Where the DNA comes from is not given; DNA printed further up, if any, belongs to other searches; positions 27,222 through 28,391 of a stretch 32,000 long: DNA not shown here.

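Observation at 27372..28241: Receiver domain fused in-frame to the NuoE-like (HydC) subunit of a bifurcating-type hydrogenase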

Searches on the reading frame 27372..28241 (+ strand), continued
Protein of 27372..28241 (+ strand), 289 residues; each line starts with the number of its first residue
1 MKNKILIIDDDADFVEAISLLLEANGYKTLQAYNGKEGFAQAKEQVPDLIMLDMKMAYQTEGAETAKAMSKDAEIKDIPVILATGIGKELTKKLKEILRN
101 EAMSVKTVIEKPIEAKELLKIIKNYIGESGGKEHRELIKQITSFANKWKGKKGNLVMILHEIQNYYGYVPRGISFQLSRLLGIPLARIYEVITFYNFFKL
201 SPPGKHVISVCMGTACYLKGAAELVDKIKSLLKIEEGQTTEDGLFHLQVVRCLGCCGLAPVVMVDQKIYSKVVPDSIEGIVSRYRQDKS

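Call 41: search_protein_families(library=pfam, proteins=[P0226, P0234, P0151, P0205, P0260, P0233, P0267, P0209, P0238, P0223], max_evalue=0.0001)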
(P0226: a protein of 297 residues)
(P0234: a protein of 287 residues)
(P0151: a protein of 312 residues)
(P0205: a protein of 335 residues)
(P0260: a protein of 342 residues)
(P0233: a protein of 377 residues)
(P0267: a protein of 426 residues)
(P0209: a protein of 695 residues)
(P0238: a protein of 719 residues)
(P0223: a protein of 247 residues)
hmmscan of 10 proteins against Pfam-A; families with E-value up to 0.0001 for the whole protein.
P0226 (297 aa): 4 families
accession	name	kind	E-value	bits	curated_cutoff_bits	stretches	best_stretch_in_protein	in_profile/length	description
PF01257.25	2Fe-2S_thioredx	-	4.4e-45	153.5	24.8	1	154-297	1-144/145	Thioredoxin-like [2Fe-2S] ferredoxin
PF12831.13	FAD_oxidored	-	1.9e-07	31.2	27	1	18-55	2-39/416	FAD dependent oxidoreductase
PF07992.20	Pyr_redox_2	-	4.8e-06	26.7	26.1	1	18-93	3-58/291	Pyridine nucleotide-disulphide oxidoreductase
PF13450.12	NAD_binding_8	-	2.1e-05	25.2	21.9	1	20-57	1-38/68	NAD(P)-binding Rossmann-like domain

P0234 (287 aa): 10 families
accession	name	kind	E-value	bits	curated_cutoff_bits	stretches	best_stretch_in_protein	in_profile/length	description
PF01257.25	2Fe-2S_thioredx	-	3.8e-49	166.7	24.8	1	144-286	2-144/145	Thioredoxin-like [2Fe-2S] ferredoxin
PF13247.11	Fer4_11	-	3.1e-08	34.2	26.2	1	46-98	4-59/100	4Fe-4S dicluster domain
PF00037.32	Fer4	-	1.1e-07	31.8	21.1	1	77-98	2-23/24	4Fe-4S binding domain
PF13187.11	Fer4_9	-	4.1e-06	27.1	27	0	52-97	2-51/52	4Fe-4S dicluster domain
PF14697.11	Fer4_21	-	5.9e-06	26.8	35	1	52-98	8-57/59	4Fe-4S dicluster domain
PF12838.12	Fer4_7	-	8.6e-06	26.6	27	1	52-96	2-51/52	4Fe-4S dicluster domain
PF12837.12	Fer4_6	-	2.6e-05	24.4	25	1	80-98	6-24/24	4Fe-4S binding domain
PF12797.12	Fer4_2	-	2.8e-05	24.2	24.5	1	77-95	4-22/22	4Fe-4S binding domain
PF25160.1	LdpA_Fe-S-bd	-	2.9e-05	24.2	27.6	0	55-100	5-45/49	LdpA Fe-S cluster-binding domain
PF13237.11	Fer4_10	-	9.3e-05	22.7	25.5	0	80-107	6-22/53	4Fe-4S dicluster domain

P0151 (312 aa): 2 families
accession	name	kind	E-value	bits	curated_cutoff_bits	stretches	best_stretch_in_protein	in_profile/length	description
PF01257.25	2Fe-2S_thioredx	-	1.4e-44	151.9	24.8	1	169-311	2-144/145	Thioredoxin-like [2Fe-2S] ferredoxin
PF00072.30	Response_reg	-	4e-32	111.1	30.2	1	5-113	1-109/111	Response regulator receiver domain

P0205 (335 aa): 2 families
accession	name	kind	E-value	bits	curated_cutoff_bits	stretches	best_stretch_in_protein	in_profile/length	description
PF01257.25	2Fe-2S_thioredx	-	5.2e-43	146.8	24.8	1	186-325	4-143/145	Thioredoxin-like [2Fe-2S] ferredoxin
PF00072.30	Response_reg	-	1.1e-27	96.9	30.2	1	6-115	2-111/111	Response regulator receiver domain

P0260 (342 aa): 1 family
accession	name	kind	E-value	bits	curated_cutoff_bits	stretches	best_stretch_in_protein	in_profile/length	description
PF01257.25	2Fe-2S_thioredx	-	3.9e-49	166.7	24.8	1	199-342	2-145/145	Thioredoxin-like [2Fe-2S] ferredoxin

P0233 (377 aa): 2 families
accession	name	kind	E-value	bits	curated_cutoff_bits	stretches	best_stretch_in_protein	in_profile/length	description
PF01257.25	2Fe-2S_thioredx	-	4.3e-43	147.1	24.8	1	217-359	1-143/145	Thioredoxin-like [2Fe-2S] ferredoxin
PF00072.30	Response_reg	-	3e-27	95.4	30.2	1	15-124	1-110/111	Response regulator receiver domain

P0267 (426 aa): 6 families
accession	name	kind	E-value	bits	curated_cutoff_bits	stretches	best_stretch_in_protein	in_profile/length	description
PF01257.25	2Fe-2S_thioredx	-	9.7e-47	158.9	24.8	1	276-418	2-144/145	Thioredoxin-like [2Fe-2S] ferredoxin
PF12831.13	FAD_oxidored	-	7.8e-07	29.2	27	1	141-176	3-38/416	FAD dependent oxidoreductase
PF00890.30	FAD_binding_2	-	3.2e-06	27.1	20.4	1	140-175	2-37/414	FAD binding domain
PF03486.20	HI0933_like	-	3.1e-05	24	50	0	139-174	2-37/244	HI0933-like protein Rossmann domain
PF13450.12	NAD_binding_8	-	4.2e-05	24.2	21.9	1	142-176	1-35/68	NAD(P)-binding Rossmann-like domain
PF07992.20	Pyr_redox_2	-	9.4e-05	22.4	26.1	0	139-175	2-38/291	Pyridine nucleotide-disulphide oxidoreductase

P0209 (695 aa): 2 families
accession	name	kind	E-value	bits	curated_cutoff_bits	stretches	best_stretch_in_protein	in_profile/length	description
PF00384.28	Molybdopterin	-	2.7e-55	188.3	24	1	32-429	1-352/353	Molybdopterin oxidoreductase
PF01257.25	2Fe-2S_thioredx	-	4.4e-49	166.5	24.8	1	545-688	1-144/145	Thioredoxin-like [2Fe-2S] ferredoxin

P0238 (719 aa): 3 families
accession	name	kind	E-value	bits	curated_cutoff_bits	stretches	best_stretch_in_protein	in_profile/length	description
PF00384.28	Molybdopterin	-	3.4e-66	224.1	24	1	1-331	98-352/353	Molybdopterin oxidoreductase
PF01257.25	2Fe-2S_thioredx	-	3.7e-49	166.7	24.8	1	569-711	2-144/145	Thioredoxin-like [2Fe-2S] ferredoxin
PF01568.27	Molydop_binding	-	1.6e-31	109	26.8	1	414-520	1-110/110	Molydopterin dinucleotide binding domain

P0223 (247 aa): 1 family
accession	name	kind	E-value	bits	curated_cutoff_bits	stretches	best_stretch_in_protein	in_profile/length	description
PF01257.25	2Fe-2S_thioredx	-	5.4e-42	143.5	24.8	1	100-240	5-145/145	Thioredoxin-like [2Fe-2S] ferredoxin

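Call 42: list_cluster_members(proteins=[P0127, P0137, P0145, P0163, P0191, P0228, P0263, P0151, P0205, P0233])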
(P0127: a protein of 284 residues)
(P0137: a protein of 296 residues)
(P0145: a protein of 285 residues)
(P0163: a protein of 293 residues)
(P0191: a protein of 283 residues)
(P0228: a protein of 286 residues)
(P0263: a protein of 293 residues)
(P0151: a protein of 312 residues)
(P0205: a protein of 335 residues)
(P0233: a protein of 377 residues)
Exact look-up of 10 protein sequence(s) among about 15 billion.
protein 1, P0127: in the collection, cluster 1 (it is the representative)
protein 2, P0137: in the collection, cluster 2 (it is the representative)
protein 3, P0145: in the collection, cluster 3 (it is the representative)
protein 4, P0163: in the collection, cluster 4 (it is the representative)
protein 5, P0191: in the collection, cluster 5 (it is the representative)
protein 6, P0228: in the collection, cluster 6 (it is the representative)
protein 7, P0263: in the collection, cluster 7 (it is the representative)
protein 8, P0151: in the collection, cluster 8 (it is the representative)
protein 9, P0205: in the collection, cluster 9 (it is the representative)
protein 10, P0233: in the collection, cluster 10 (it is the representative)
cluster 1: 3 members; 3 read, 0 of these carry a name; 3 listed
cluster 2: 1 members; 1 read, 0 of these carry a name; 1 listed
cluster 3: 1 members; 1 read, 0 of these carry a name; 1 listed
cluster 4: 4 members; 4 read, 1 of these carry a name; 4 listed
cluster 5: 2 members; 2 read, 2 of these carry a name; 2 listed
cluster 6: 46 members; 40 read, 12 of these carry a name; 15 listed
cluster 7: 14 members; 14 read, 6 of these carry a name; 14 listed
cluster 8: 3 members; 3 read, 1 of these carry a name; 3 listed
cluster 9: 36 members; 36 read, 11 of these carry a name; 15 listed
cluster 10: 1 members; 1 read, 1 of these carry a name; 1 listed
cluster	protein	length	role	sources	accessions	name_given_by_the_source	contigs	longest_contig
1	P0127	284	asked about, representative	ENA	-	-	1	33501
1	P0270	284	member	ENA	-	-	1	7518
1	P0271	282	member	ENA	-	-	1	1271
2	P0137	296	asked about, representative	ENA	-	-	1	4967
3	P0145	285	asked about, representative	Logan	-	-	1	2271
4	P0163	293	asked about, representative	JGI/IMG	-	-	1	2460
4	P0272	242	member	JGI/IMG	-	NADH-quinone oxidoreductase subunit E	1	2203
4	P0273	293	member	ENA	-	-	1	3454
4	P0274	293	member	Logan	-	-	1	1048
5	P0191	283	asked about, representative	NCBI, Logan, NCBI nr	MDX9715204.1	MAG: NAD(P)H-dependent oxidoreductase subunit E [Dissulfurispiraceae bacterium] | NAD(P)H-dependent oxidoreductase subunit E [Dissulfurispiraceae bacterium]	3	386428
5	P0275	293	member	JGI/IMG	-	NADH:ubiquinone oxidoreductase subunit E/CheY-like chemotaxis protein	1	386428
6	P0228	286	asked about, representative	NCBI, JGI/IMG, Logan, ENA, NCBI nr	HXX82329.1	MAG TPA: NAD(P)H-dependent oxidoreductase subunit E [Thermodesulfovibrionales bacterium] | NAD(P)H-dependent oxidoreductase subunit E [Thermodesulfovibrionales bacterium]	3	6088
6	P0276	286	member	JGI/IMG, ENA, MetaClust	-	NADH-quinone oxidoreductase subunit E/NADP-reducing hydrogenase subunit HndA | \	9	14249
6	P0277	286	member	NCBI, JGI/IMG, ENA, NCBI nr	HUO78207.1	MAG TPA: NAD(P)H-dependent oxidoreductase subunit E [Thermodesulfovibrionales bacterium] | NAD(P)H-dependent oxidoreductase subunit E [Thermodesulfovibrionales bacterium]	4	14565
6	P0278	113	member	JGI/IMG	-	NADH:ubiquinone oxidoreductase subunit E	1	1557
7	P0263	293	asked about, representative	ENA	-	-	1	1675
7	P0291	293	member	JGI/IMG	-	NADH:ubiquinone oxidoreductase subunit E/CheY-like chemotaxis protein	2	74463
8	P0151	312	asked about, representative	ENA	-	-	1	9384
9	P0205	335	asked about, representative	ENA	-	-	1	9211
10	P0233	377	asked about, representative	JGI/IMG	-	NADH-quinone oxidoreductase subunit E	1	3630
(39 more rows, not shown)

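Call 43: find_encoding_contigs(protein=P0191, flank=8000, max_places=1)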
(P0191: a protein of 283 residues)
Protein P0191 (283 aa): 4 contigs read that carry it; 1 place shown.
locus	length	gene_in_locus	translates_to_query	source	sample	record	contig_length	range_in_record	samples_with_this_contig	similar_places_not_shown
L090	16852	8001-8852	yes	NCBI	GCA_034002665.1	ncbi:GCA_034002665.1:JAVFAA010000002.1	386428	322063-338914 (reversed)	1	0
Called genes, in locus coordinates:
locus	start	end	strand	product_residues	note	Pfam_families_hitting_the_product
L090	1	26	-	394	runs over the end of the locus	PF04932:Wzy_C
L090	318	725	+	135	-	PF02675:AdoMet_dc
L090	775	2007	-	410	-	PF00162:PGK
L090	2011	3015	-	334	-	PF00044:Gp_dh_N, PF02800:Gp_dh_C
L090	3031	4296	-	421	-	PF06245:DUF1015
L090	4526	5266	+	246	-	PF02811:PHP, PF13263:PHP_C (weak)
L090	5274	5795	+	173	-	PF02518:HATPase_c, PF13589:HATPase_c_3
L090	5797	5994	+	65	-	-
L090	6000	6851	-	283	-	PF03631:Virul_fac_BrkB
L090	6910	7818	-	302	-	PF00291:PALP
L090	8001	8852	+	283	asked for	PF00072:Response_reg (weak), PF01257:2Fe-2S_thioredx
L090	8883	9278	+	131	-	-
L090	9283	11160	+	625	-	PF01257:2Fe-2S_thioredx (weak), PF01512:Complex1_51K, PF10589:NADH_4Fe-4S, PF00037:Fer4, PF12837:Fer4_6 (weak), PF13237:Fer4_10, PF14697:Fer4_21, PF12838:Fer4_7, +2 more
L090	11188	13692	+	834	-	PF00111:Fer2 (weak), PF13510:Fer2_4, PF10588:NADH-G_4Fe-4S_3, PF12838:Fer4_7, PF22117:Fer4_Nqo3, PF04879:Molybdop_Fe4S4, PF00384:Molybdopterin, PF01568:Molydop_binding, +2 more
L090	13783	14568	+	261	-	PF02634:FdhD-NarQ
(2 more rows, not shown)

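Call 44: find_encoding_contigs(protein=P0127, flank=8000, max_places=1)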
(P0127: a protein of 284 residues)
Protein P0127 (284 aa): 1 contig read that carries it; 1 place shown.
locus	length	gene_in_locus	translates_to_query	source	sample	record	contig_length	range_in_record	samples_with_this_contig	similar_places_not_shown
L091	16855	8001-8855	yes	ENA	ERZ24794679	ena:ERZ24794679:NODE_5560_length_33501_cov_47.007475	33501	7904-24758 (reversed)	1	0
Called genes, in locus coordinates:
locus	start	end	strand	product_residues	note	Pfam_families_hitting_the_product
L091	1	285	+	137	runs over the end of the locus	-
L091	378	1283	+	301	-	PF00892:EamA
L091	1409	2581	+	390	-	-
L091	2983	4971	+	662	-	PF09308:LuxQ-periplasm (faint), PF17201:Cache_3-Cache_2, PF17202:sCache_3_3, PF17203:sCache_3_2 (weak), PF00672:HAMP, PF00512:HisKA, PF02518:HATPase_c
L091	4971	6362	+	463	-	PF00072:Response_reg, PF00158:Sigma54_activat, PF14532:Sigma54_activ_2, PF00004:AAA (weak), PF07728:AAA_5 (weak), PF25601:AAA_lid_14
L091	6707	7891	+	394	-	PF00072:Response_reg, PF06490:FleQ (faint), PF00072:Response_reg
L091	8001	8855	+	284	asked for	PF00072:Response_reg, PF01257:2Fe-2S_thioredx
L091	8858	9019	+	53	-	-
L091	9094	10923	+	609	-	PF01257:2Fe-2S_thioredx (weak), PF01512:Complex1_51K, PF10531:SLBB (faint), PF10589:NADH_4Fe-4S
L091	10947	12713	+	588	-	PF13510:Fer2_4, PF12838:Fer4_7, PF14697:Fer4_21 (weak), PF00037:Fer4 (weak), PF13237:Fer4_10, PF14697:Fer4_21, PF12838:Fer4_7, PF13187:Fer4_9, +6 more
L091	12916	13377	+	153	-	PF02082:Rrf2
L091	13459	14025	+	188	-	-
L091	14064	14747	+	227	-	PF13183:Fer4_8, PF13187:Fer4_9, PF13237:Fer4_10 (weak), PF12838:Fer4_7 (weak), PF13534:Fer4_17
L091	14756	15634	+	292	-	PF02754:CCG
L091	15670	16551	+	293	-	PF00890:FAD_binding_2, PF07992:Pyr_redox_2 (weak), PF12831:FAD_oxidored, PF13450:NAD_binding_8 (weak)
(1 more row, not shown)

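Call 45: find_encoding_contigs(protein=P0291, flank=8000, max_places=1)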
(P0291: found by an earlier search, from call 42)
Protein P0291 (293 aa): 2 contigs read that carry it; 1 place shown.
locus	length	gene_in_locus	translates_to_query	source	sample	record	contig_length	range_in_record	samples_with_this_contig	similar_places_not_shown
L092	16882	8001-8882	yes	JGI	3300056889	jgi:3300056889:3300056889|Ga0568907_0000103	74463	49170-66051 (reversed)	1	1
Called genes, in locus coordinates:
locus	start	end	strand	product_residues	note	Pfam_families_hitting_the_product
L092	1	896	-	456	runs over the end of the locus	PF01590:GAF (weak), PF08448:PAS_4, PF13426:PAS_9, PF00989:PAS (weak), PF13188:PAS_8 (weak), PF08447:PAS_3, PF13426:PAS_9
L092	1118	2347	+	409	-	PF11806:Enterochelin_N (faint), PF00756:Esterase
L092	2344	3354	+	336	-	PF06267:DUF1028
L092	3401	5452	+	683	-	PF11551:Omp28, PF18962:Por_Secre_tail (weak)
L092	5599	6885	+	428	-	PF02310:B12-binding, PF04055:Radical_SAM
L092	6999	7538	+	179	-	-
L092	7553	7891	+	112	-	PF07085:DRTGG (weak)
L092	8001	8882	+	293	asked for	PF00072:Response_reg, PF01257:2Fe-2S_thioredx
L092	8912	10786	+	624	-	PF01257:2Fe-2S_thioredx (weak), PF01512:Complex1_51K, PF10531:SLBB (weak), PF10589:NADH_4Fe-4S, PF00037:Fer4, PF13237:Fer4_10, PF12838:Fer4_7, PF13187:Fer4_9, +4 more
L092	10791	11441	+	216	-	PF13510:Fer2_4, PF00111:Fer2, PF12838:Fer4_7 (faint), PF13187:Fer4_9 (faint), PF14697:Fer4_21 (weak), PF00037:Fer4 (weak)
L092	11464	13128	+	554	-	PF00890:FAD_binding_2 (weak), PF01266:DAO (weak), PF01494:FAD_binding_3 (weak), PF07992:Pyr_redox_2, PF13450:NAD_binding_8, PF14697:Fer4_21, PF12838:Fer4_7, PF13187:Fer4_9, +9 more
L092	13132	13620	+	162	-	PF02662:FlpD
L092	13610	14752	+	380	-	PF13183:Fer4_8, PF13187:Fer4_9, PF13534:Fer4_17 (weak), PF02754:CCG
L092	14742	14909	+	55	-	PF00070:Pyr_redox (weak), PF01134:GIDA (weak), PF01266:DAO (weak), PF07992:Pyr_redox_2 (weak), PF12831:FAD_oxidored, PF13450:NAD_binding_8 (weak)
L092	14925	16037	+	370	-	PF07992:Pyr_redox_2 (weak)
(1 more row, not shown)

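Call 70: fold_search(model_id=the predicted structure, library=pdb)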
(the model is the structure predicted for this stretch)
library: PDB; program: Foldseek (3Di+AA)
matches with E <= 10: 1614; with E <= 0.001: 614
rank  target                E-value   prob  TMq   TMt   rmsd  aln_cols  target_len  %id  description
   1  9n5u_C                2.0e-13  1.00  0.34  0.57   5.8       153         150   40  Structure of the Thermococcus sibiricus NfnABC complex (released 2025-05-07)
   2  8a6t_C                2.2e-13  1.00  0.33  0.55   5.7       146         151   41  Cryo-EM structure of the electron bifurcating Fe-Fe hydrogenase HydABC complex from Thermoanaerobacter kivui in the re (released 2023-02-15)
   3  9mqx_C                4.3e-13  1.00  0.36  0.58   5.2       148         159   35  Electron-bifurcating Tungstopyranopterin-containing aldehyde oxidoreductase with NADH (released 2025-07-16)
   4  7t2r_C                4.9e-13  1.00  0.35  0.57   5.7       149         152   44  Structure of electron bifurcating Ni-Fe hydrogenase complex HydABCSL in FMN-free apo state (released 2022-03-16)
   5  8oh5_A                9.4e-13  1.00  0.34  0.56   5.5       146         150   39  Cryo-EM structure of the electron bifurcating transhydrogenase StnABC complex from Sporomusa Ovata (state 2) (released 2023-09-13)
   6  7q4v_C                1.7e-12  1.00  0.33  0.53   5.7       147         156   39  Electron bifurcating hydrogenase - HydABC from A. woodii (released 2023-02-22)
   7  9hen_C                2.5e-12  1.00  0.38  0.61   4.7       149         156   35  Crystal structure of the oxidized respiratory complex I subunit NuoEF from Aquifex aeolicus, double mutation V90P and  (released 2025-11-05)
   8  7p5h_C                2.6e-12  1.00  0.35  0.57   5.6       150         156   37  TmHydABC- D2 map (released 2022-09-14)
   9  8ud1_1E               3.5e-12  1.00  0.39  0.49   4.8       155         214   34  High resolution in-situ structure of complex I in respiratory supercomplex (composite) (released 2024-06-19)
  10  9bp5_C                3.7e-12  1.00  0.35  0.56   5.6       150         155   40  Structure of electron bifurcating Nfn-ABC holoenzyme from Caldicellulosiruptor saccharolyticus (released 2025-03-05)
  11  9hen_A                3.7e-12  1.00  0.38  0.59   4.7       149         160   35  Crystal structure of the oxidized respiratory complex I subunit NuoEF from Aquifex aeolicus, double mutation V90P and  (released 2025-11-05)
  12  7nz1_E                5.7e-12  1.00  0.38  0.61   4.8       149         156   30  Respiratory complex I from Escherichia coli - focused refinement of cytoplasmic arm (released 2021-08-18)
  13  6hlm_A                6.0e-12  1.00  0.38  0.62   4.6       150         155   35  Variant G129D of NuoEF from Aquifex aeolicus bound to NAD+ (released 2019-06-26)
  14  6vw8_C                6.8e-12  1.00  0.38  0.63   4.8       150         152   33  Formate Dehydrogenase FdsABG subcomplex FdsBG from C. necator (released 2020-04-08)
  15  6r7p_A                9.2e-12  1.00  0.38  0.61   4.7       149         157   36  Crystal structure of oxidized Aquifex aeolicus NADH-quinone oxidoreductase subunits NuoE and NuoF S96M (released 2019-06-26)
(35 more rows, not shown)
